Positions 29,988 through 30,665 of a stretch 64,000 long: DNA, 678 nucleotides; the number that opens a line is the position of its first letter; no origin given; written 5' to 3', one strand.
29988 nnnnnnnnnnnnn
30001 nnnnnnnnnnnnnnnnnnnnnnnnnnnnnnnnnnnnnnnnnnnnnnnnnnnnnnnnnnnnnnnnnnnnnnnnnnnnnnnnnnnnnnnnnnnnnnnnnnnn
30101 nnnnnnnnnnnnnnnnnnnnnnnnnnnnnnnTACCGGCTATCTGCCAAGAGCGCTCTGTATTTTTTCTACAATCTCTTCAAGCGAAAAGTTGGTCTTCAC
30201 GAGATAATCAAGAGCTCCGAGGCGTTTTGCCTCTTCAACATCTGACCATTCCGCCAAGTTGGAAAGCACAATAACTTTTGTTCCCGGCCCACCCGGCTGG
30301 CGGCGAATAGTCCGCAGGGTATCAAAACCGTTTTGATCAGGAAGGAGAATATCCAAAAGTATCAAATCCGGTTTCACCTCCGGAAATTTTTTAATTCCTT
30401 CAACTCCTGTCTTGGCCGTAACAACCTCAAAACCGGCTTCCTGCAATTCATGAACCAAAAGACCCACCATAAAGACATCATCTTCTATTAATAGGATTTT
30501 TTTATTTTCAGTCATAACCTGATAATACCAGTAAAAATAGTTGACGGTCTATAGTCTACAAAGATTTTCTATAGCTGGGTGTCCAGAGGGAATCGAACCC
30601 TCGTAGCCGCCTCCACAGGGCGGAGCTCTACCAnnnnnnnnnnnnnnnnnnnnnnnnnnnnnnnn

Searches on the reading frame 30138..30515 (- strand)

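Call 94: search_protein_families(library=pfam, max_evalue=0.0001, proteins=[window:30138-30515:-])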
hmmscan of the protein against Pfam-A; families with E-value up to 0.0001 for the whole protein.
window:30138-30515:- (125 aa): 1 family
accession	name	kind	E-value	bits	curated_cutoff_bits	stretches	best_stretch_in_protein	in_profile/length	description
PF00072.30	Response_reg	-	2e-23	83.1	30.2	1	7-120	1-111/111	Response regulator receiver domain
